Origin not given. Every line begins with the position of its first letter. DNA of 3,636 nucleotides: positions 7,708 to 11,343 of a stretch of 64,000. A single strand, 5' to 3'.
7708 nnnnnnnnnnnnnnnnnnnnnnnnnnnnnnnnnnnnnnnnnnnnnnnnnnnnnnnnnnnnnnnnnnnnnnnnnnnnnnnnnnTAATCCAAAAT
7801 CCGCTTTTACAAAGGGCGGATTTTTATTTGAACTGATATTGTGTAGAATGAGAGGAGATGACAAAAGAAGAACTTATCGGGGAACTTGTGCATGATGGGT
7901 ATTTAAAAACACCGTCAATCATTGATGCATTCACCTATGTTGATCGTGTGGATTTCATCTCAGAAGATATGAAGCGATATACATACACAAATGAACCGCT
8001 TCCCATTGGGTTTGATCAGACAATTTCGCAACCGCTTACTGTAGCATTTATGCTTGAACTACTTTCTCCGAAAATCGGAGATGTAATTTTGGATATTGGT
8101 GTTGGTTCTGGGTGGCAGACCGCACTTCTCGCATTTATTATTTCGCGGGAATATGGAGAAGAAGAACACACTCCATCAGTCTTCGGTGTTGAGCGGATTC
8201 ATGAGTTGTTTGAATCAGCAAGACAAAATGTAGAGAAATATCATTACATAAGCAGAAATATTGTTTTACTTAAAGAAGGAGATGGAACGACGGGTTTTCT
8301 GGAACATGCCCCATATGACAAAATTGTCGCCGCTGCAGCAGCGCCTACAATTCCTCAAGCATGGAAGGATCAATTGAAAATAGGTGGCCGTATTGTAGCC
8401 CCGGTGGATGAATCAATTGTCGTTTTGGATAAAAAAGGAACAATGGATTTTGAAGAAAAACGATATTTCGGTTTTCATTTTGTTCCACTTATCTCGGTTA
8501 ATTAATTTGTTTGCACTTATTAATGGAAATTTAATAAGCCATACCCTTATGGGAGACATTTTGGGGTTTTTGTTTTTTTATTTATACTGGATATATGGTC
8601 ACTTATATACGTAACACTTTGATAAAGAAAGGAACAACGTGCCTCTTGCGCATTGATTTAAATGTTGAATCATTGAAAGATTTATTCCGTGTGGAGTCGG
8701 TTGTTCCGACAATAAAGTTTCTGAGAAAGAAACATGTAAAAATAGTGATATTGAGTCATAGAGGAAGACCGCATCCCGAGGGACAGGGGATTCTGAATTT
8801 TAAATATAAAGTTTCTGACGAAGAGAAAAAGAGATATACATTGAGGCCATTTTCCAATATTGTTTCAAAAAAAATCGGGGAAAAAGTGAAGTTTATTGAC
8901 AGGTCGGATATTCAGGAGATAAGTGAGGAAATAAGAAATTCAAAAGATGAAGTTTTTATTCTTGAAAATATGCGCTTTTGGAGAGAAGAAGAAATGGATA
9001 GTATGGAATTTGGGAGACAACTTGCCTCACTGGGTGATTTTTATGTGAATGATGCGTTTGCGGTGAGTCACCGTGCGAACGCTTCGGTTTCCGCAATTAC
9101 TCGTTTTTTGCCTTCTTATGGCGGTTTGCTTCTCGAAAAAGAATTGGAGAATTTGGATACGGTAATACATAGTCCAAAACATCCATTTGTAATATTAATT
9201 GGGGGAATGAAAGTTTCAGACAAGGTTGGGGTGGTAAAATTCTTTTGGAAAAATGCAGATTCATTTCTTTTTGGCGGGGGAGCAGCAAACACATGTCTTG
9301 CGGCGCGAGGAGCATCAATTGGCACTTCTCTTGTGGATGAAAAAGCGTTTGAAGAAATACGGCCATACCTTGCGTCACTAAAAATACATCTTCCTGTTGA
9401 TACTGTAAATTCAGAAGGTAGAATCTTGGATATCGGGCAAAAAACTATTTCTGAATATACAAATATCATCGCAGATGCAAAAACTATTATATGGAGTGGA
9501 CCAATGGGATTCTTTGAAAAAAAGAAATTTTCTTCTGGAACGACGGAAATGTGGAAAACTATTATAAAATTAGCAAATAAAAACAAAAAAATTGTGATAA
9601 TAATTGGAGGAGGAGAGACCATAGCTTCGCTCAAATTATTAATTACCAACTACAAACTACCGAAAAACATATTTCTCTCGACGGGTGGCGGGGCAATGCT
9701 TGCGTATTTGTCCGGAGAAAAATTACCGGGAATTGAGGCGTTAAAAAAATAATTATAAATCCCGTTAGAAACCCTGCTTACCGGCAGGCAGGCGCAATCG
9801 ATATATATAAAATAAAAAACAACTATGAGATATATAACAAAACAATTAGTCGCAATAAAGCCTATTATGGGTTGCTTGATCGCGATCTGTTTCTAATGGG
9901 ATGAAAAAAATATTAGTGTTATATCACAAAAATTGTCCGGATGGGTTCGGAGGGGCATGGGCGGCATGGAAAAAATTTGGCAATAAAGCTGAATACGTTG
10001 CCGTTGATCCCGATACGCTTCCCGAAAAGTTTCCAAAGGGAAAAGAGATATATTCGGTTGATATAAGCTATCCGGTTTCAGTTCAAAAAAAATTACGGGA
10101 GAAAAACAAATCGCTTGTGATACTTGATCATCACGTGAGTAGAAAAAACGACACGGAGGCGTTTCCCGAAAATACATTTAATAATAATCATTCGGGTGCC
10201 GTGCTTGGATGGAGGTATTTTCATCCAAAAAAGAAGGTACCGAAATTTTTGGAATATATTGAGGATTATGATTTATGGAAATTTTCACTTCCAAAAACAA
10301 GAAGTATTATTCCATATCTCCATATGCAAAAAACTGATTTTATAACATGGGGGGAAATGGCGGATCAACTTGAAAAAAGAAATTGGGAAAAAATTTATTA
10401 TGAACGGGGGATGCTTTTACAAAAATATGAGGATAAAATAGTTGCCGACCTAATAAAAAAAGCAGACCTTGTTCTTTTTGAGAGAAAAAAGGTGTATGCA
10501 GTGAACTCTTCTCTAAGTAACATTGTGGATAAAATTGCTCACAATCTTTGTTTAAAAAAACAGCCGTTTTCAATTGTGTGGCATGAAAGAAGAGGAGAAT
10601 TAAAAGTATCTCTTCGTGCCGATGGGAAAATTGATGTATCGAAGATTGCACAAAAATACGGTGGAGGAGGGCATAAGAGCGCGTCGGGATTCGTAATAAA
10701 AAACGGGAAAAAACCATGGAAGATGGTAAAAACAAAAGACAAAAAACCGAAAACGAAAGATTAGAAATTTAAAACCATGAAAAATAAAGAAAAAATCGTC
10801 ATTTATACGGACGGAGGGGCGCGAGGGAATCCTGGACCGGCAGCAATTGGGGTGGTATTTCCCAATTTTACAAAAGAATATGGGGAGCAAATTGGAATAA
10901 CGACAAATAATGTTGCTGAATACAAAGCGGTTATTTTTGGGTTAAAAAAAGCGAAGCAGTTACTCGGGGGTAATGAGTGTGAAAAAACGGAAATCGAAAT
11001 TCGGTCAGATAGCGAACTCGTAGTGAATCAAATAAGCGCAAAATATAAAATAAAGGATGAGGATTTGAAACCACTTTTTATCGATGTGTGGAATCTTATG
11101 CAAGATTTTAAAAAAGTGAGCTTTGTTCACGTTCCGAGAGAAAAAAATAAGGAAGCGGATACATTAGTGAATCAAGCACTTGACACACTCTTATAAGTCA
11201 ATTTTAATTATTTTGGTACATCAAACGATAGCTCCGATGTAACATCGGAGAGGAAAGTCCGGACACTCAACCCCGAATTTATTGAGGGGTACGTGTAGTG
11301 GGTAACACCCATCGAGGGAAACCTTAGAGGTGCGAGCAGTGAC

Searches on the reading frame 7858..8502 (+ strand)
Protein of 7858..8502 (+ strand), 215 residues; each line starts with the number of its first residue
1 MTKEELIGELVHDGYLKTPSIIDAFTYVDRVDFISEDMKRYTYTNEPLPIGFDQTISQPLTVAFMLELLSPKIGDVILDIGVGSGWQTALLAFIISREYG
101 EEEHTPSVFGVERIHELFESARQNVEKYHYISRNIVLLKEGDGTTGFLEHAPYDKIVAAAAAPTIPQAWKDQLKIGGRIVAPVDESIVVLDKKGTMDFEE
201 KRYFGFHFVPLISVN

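Call 39: search_protein_families(library=pfam, proteins=[window:7858-8502:+], max_evalue=0.00001)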
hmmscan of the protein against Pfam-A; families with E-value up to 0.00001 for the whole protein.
window:7858-8502:+ (215 aa): 1 family
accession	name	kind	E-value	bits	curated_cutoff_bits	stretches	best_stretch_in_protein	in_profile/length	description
PF01135.25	PCMT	-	4.4e-55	187.1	20.3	1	2-213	2-207/210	Protein-L-isoaspartate(D-aspartate) O-methyltransferase (PCMT)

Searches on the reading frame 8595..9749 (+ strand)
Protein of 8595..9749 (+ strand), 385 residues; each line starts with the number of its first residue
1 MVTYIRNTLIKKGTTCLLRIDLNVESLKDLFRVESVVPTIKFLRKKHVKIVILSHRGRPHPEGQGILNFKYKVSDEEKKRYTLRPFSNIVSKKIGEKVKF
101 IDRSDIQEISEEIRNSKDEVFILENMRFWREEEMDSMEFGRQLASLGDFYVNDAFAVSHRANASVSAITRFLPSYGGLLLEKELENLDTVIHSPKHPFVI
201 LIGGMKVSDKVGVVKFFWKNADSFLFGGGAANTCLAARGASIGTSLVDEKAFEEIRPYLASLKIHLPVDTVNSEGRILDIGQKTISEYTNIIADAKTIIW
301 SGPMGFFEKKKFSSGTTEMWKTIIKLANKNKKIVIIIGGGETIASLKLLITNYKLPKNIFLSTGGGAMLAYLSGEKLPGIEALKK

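Call 39: search_protein_families(library=pfam, proteins=[window:8595-9749:+], max_evalue=0.00001)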
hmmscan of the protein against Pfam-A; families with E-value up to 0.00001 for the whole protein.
window:8595-9749:+ (385 aa): 1 family
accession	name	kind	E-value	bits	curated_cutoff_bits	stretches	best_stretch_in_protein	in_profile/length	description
PF00162.24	PGK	-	1.4e-95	320.9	27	1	12-375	7-379/379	Phosphoglycerate kinase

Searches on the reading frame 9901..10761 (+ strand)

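Call 39: search_protein_families(library=pfam, proteins=[window:9901-10761:+], max_evalue=0.00001)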
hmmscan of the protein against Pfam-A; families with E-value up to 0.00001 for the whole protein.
window:9901-10761:+ (287 aa): 1 family
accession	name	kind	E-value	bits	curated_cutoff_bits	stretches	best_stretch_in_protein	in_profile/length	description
PF02272.25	DHHA1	-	2.5e-09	38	25.9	1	205-271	18-88/102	DHHA1 domain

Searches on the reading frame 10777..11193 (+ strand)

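Call 39: search_protein_families(library=pfam, proteins=[window:10777-11193:+], max_evalue=0.00001)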
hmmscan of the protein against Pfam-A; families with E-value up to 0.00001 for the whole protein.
window:10777-11193:+ (139 aa): 2 families
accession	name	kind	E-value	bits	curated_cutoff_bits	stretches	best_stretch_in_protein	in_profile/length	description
PF13456.12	RVT_3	-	4.6e-20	72.2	21.6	1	12-134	3-123/123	Reverse transcriptase-like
PF00075.30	RNase_H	-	3.5e-16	60.1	25.8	1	5-134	2-139/141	RNase H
